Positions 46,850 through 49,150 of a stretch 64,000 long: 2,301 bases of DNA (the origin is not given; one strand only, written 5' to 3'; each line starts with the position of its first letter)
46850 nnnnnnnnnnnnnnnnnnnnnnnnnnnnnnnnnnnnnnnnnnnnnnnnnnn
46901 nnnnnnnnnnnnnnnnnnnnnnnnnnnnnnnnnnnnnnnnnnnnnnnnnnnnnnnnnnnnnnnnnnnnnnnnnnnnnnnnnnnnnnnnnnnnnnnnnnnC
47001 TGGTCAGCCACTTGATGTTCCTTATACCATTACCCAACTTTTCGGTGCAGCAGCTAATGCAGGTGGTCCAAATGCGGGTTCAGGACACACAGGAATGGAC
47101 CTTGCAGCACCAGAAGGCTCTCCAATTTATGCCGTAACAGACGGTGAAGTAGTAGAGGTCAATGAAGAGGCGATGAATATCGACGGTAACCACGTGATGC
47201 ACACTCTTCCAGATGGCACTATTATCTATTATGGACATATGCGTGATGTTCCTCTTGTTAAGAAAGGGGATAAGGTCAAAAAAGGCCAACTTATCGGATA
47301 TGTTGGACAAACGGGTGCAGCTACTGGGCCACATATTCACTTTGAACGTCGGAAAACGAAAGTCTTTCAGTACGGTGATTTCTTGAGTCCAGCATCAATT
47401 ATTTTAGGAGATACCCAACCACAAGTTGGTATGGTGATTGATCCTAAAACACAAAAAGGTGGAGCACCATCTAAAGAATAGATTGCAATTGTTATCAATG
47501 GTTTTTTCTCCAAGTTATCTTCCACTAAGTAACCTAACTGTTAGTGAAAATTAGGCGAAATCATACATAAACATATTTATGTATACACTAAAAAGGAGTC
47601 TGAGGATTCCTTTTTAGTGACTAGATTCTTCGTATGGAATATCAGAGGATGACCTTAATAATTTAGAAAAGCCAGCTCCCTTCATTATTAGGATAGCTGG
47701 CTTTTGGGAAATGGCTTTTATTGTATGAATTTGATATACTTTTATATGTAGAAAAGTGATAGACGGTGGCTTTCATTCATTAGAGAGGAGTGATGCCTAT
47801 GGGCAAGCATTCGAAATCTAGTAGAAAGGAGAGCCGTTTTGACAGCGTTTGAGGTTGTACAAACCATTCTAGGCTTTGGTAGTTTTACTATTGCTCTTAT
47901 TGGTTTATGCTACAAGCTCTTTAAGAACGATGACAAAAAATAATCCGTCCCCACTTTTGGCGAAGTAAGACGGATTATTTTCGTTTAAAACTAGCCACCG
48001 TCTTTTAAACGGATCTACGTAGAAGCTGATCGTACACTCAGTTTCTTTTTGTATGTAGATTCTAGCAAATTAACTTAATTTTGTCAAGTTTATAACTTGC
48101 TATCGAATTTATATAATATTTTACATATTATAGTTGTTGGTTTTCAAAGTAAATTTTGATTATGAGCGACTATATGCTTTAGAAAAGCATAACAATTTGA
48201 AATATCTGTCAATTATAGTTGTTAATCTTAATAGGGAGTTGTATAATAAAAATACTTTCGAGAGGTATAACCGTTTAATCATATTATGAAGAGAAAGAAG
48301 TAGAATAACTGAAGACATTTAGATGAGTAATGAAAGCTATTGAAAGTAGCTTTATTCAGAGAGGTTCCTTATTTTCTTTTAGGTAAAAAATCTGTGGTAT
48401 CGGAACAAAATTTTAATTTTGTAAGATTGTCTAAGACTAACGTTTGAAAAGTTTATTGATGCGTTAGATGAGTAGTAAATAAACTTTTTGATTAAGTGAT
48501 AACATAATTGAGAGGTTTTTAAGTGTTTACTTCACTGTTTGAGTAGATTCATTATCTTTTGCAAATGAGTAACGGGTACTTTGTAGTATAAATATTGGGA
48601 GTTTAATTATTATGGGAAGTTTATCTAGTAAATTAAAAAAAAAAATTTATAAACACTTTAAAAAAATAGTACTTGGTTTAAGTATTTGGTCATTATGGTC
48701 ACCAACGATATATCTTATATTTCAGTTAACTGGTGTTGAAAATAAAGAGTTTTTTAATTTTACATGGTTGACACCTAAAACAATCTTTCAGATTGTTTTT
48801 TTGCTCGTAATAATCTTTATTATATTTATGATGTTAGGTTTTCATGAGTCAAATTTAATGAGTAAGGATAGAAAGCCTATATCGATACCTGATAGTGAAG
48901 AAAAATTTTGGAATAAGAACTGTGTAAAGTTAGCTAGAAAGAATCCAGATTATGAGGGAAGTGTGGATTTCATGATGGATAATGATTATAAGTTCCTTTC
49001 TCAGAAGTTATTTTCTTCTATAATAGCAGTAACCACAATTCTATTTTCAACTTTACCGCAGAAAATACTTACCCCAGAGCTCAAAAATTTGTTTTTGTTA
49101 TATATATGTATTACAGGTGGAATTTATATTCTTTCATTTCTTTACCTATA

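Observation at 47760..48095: Candidate type I toxin-antitoxin locus (Fst-like peptide with convergent antisense promoter)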

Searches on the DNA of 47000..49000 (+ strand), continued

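Call 31: search_rna_families(sources=[L001, L002, L003, L004, L005, L006, L007, L008, L009], threshold=evalue, max_evalue=1)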
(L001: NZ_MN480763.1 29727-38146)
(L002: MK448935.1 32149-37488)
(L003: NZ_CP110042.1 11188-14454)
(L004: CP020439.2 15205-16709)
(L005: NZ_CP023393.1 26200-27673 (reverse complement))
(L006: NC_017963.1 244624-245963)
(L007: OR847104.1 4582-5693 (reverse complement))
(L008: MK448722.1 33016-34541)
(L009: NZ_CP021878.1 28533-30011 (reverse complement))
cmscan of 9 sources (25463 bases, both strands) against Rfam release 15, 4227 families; matches with E-value up to 1: 29.
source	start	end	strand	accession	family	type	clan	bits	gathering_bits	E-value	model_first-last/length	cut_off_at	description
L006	513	695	+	RF01492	rli28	Gene; sRNA;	-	105.7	45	6.2e-13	1-186/186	no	Listeria sRNA rli28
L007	291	473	+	RF01492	rli28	Gene; sRNA;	-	105.7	45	6.2e-13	1-186/186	no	Listeria sRNA rli28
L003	1479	1659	+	RF01492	rli28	Gene; sRNA;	-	103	45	1.7e-12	1-186/186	no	Listeria sRNA rli28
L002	2497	2683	+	RF01492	rli28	Gene; sRNA;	-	84.2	45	2.4e-09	1-186/186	no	Listeria sRNA rli28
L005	579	759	+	RF01492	rli28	Gene; sRNA;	-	83.3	45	3.6e-09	1-186/186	no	Listeria sRNA rli28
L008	579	765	+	RF01492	rli28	Gene; sRNA;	-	81.3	45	7.6e-09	1-186/186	no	Listeria sRNA rli28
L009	594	769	+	RF01492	rli28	Gene; sRNA;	-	79.8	45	1.3e-08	1-186/186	no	Listeria sRNA rli28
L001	4026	4213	+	RF01492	rli28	Gene; sRNA;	-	68.4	45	1.1e-06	1-186/186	no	Listeria sRNA rli28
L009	836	923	-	RF01776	RatA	Gene; antitoxin;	-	67.4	49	4.2e-08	1-91/91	no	RNA anti-toxin A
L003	1725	1813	-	RF01776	RatA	Gene; antitoxin;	-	66.3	49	7.3e-08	1-91/91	no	RNA anti-toxin A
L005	826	905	-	RF01776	RatA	Gene; antitoxin;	-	57.5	49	4.8e-06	1-91/91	no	RNA anti-toxin A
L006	758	846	-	RF01776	RatA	Gene; antitoxin;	-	51.5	49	8.3e-05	1-91/91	no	RNA anti-toxin A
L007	536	624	-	RF01776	RatA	Gene; antitoxin;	-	51.5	49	8.3e-05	1-91/91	no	RNA anti-toxin A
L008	829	917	-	RF01776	RatA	Gene; antitoxin;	-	50.4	49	0.00014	1-91/91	no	RNA anti-toxin A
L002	2746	2835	-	RF01776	RatA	Gene; antitoxin;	-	48.8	49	0.00031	1-91/91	no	RNA anti-toxin A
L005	470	564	-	RF02379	csRNA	Gene; sRNA;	-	35.4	57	0.26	1-93/93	no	Cia-dependent small RNA csRNA1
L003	1232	1309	+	RF04154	mir-1277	Gene; miRNA;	-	33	81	0.0098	7-70/78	no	mir-1277 microRNA precursor family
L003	1232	1309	-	RF04154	mir-1277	Gene; miRNA;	-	32.8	81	0.011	7-70/78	no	mir-1277 microRNA precursor family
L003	1241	1300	-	RF04242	mir-5595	Gene; miRNA;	-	30.9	100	0.017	1-72/72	no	mir-5595 microRNA precursor family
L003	1702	1801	-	RF02839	Ref66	Gene; antisense;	-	28.4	92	0.083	1-120/120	no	Enterococcus sRNA 66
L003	1224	1310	-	RF00739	MIR476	Gene; miRNA;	-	27.9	80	0.26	1-92/92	no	MIR476 microRNA precursor family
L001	3571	3627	+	RF03217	mir-3167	Gene; miRNA;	-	27.4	86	0.44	1-59/59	no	mir-3167 microRNA precursor family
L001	3568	3628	+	RF03616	MIR1888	Gene; miRNA;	-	25.8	72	0.43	1-101/101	no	MIR1888 microRNA precursor family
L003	1233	1308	-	RF00245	mir-19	Gene; miRNA;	CL00110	25.3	50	0.74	1-79/79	no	mir-19 microRNA precursor family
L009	643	907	+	RF01412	BsrG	Gene; sRNA;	-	24.9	55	0.027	1-259/259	no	BsrG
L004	662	732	+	RF04254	mir-1677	Gene; miRNA;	-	24.6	84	0.66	1-76/76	no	mir-1677 microRNA precursor family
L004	1039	1097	-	RF00257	mir-194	Gene; miRNA;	-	23.4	52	0.28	1-82/82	no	mir-194 microRNA precursor family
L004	597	857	+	RF01412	BsrG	Gene; sRNA;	-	23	55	0.088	1-259/259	no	BsrG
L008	638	899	+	RF01412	BsrG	Gene; sRNA;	-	20.8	55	0.36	1-259/259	no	BsrG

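Call 82: build_rna_model(alignment_id=A4)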
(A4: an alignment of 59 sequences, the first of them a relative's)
Model R1 built from alignment A4 (59 sequences, 159 columns); structure: RNAalifold consensus.
model positions 123; base pairs 13; branch points 1; effective number of sequences 4.11; information 0.59 bits per position. Calibrated on 0.2 Mb of random sequence (short: E-values are rough).
structure used (alignment columns):
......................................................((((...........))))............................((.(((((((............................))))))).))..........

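Call 83: search_with_rna_model(model_id=R1, source=window, max_evalue=10, show_alignments=1)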
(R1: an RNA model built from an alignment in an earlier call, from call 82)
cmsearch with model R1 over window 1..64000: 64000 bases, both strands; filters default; matches with E-value up to 10: 6.
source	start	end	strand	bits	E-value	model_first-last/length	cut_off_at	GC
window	47930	48052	-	72.7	1.2e-11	1-123/123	no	0.38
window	8619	8734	-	26.1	0.0054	1-123/123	no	0.34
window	40501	40613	+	21.6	0.036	1-123/123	no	0.35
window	47935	47981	+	12.4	1.8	72-116/123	no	0.36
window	57176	57291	+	11.5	2.8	1-123/123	no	0.32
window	56134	56252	+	8.6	9.3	1-123/123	no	0.27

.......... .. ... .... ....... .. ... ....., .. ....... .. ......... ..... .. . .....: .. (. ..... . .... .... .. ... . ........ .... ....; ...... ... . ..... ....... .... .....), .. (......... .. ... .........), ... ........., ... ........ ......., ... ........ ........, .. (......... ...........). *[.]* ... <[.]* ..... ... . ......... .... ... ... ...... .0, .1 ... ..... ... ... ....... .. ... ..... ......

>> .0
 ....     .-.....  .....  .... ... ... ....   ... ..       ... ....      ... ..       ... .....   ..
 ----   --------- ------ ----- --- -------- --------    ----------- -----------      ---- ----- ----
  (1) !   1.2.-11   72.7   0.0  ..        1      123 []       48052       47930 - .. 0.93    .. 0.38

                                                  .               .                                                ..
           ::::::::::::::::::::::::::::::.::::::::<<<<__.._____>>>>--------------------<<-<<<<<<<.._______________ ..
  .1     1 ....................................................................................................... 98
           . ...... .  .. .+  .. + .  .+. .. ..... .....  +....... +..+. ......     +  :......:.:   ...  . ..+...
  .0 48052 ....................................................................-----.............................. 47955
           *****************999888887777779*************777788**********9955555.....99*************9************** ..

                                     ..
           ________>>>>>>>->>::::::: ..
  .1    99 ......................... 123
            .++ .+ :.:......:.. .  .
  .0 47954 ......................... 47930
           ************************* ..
